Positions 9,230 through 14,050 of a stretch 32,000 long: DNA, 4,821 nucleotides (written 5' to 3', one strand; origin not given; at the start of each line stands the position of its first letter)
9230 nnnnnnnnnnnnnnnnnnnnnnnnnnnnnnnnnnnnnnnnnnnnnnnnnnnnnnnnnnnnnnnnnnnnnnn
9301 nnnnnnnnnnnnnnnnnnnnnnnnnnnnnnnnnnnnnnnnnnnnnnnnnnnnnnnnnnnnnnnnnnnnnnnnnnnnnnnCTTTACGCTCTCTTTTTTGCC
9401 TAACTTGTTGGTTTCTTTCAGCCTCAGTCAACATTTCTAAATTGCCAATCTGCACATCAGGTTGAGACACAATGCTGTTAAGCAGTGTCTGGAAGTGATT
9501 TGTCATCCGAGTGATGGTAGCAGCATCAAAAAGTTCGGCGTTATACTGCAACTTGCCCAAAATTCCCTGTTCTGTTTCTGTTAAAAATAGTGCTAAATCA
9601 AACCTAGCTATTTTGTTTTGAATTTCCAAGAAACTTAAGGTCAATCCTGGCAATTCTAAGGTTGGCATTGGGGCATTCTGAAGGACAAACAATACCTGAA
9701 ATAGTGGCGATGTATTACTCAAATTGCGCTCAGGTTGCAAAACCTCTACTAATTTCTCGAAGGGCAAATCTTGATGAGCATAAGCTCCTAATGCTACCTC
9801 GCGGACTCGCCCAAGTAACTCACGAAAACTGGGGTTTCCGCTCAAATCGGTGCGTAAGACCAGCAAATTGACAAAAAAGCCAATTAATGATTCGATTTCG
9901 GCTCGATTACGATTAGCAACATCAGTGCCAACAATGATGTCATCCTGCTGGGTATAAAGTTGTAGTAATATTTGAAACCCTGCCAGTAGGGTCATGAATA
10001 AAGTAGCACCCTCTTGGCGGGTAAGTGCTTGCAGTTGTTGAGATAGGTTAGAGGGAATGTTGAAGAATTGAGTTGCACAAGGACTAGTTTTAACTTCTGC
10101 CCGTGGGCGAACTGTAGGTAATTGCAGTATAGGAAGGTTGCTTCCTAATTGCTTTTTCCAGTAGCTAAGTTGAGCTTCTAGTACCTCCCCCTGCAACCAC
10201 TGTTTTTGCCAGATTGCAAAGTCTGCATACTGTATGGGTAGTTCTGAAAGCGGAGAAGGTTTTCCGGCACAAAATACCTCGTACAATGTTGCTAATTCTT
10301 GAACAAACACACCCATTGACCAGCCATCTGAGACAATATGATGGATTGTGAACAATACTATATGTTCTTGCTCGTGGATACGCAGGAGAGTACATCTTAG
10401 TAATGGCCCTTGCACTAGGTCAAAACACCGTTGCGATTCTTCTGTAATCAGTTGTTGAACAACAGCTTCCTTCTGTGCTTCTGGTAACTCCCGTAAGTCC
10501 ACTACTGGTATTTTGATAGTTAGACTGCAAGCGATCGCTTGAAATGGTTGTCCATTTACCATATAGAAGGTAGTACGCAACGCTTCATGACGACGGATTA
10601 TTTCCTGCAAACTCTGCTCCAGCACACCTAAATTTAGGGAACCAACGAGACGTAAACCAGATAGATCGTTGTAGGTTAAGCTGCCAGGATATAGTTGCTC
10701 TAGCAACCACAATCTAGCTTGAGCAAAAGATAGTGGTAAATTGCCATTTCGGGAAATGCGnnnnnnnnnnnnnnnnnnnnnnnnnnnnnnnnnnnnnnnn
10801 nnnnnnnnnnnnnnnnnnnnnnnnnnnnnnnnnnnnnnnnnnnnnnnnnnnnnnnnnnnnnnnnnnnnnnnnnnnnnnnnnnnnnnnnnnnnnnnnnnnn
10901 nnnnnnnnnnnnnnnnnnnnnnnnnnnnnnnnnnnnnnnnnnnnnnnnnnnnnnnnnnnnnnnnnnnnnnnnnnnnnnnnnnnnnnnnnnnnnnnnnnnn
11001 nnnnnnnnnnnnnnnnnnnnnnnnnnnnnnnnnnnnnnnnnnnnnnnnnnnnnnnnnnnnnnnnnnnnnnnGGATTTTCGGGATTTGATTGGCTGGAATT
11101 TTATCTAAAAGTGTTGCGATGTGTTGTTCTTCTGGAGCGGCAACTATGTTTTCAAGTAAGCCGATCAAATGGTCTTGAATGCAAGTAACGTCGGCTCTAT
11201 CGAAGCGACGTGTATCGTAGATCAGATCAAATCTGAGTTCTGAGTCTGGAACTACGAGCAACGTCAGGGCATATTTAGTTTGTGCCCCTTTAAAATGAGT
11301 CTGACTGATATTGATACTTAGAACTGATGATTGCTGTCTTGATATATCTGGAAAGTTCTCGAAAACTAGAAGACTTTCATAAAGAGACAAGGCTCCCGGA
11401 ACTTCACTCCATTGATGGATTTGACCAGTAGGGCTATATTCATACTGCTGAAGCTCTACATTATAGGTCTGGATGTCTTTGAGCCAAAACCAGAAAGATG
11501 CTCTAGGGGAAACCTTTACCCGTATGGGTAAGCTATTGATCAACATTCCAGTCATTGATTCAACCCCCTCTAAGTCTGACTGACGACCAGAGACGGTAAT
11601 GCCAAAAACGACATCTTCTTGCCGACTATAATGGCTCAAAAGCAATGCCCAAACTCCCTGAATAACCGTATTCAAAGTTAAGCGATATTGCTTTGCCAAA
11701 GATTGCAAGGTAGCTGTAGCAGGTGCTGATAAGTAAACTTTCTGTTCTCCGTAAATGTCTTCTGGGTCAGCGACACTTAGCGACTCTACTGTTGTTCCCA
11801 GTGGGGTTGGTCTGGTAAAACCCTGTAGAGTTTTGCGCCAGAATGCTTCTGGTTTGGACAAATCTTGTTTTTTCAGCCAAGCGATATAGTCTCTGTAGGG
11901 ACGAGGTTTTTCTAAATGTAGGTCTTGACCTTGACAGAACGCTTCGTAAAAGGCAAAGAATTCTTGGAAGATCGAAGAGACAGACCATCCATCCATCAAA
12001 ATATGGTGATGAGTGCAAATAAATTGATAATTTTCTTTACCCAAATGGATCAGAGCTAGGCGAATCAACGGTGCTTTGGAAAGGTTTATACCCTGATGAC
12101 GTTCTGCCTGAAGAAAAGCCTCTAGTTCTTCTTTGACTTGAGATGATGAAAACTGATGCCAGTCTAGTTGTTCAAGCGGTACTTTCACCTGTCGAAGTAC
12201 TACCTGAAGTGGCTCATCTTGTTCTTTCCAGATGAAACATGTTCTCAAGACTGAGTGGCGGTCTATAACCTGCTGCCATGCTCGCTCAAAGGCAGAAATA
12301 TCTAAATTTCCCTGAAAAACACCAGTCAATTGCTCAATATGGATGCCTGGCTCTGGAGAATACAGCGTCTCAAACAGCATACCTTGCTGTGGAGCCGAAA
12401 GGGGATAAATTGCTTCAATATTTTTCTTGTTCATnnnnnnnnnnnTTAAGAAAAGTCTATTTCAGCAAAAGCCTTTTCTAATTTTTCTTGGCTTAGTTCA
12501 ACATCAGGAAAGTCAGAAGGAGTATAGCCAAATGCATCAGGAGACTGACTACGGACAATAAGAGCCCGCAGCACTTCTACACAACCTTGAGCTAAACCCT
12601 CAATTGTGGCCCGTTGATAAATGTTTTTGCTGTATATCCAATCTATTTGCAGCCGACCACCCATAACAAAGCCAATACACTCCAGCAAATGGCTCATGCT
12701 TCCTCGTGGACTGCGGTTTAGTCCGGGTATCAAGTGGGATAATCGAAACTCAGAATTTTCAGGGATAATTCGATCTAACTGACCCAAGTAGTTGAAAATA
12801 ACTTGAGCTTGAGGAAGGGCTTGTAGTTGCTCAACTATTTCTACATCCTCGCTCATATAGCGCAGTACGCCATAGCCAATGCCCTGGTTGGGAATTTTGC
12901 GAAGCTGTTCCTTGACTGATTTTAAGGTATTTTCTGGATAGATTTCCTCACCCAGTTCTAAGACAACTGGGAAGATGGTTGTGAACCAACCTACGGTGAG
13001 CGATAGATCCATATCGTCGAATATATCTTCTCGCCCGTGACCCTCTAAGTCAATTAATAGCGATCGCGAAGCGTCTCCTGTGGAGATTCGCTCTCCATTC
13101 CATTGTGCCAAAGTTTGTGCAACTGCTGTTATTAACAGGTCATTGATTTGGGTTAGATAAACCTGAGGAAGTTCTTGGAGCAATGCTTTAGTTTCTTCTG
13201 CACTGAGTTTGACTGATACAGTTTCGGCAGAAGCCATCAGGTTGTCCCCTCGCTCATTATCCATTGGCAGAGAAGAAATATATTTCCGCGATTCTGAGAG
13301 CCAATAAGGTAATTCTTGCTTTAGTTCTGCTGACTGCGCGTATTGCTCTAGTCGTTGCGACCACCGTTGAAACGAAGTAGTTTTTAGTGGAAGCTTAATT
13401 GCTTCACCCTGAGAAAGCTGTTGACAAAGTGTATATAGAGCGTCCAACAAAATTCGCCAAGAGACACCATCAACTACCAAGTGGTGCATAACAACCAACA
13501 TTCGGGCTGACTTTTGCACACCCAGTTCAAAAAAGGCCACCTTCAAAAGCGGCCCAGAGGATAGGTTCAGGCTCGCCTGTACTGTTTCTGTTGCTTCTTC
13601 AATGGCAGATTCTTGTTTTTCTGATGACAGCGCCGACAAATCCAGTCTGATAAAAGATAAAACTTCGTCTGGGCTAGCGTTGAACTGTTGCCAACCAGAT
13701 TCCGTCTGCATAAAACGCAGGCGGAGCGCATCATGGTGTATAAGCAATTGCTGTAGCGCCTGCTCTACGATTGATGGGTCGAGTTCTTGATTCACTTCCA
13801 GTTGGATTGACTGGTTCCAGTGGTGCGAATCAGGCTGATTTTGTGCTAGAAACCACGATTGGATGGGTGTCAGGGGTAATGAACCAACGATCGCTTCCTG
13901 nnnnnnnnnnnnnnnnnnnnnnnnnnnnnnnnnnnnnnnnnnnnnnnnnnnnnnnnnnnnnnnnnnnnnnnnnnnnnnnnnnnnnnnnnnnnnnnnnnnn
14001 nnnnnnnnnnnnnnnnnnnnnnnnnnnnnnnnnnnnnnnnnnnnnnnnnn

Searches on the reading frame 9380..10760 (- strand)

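Call 18: search_protein_families(library=pfam, proteins=[window:9380-10760:-], max_evalue=0.01)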
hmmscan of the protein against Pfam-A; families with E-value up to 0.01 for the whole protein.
window:9380-10760:- (460 aa): 1 family
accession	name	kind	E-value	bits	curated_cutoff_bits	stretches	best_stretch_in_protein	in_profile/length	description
PF00668.25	Condensation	-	1.3e-113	380.6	30.6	1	6-451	3-454/456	Condensation domain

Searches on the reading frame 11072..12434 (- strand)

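Call 18: search_protein_families(library=pfam, proteins=[window:11072-12434:-], max_evalue=0.01)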
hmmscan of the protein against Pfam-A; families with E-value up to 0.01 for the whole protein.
window:11072-12434:- (454 aa): 1 family
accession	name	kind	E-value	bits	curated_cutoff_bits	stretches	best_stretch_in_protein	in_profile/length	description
PF00668.25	Condensation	-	1e-92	311.7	30.6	1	7-437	2-440/456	Condensation domain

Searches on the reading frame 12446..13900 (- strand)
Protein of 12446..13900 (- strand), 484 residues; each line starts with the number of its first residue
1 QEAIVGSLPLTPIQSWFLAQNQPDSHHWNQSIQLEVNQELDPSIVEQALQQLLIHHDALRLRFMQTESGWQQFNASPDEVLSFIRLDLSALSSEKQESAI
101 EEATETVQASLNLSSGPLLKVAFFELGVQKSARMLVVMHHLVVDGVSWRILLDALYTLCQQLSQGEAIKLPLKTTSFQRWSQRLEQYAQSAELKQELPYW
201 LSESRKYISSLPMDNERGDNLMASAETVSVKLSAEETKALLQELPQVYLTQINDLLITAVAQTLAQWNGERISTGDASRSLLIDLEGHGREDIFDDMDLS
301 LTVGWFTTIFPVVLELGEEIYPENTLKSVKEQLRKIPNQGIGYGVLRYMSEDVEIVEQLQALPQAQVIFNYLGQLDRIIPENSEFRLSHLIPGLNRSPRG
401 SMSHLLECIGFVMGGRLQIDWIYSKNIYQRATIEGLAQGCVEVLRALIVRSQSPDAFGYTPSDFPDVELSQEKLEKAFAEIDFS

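Call 18: search_protein_families(library=pfam, proteins=[window:12446-13900:-], max_evalue=0.01)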
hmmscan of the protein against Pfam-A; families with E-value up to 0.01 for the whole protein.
window:12446-13900:- (484 aa): 1 family
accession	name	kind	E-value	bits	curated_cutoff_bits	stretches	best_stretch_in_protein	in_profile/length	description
PF00668.25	Condensation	-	3.6e-80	270.3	30.6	1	7-454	4-440/456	Condensation domain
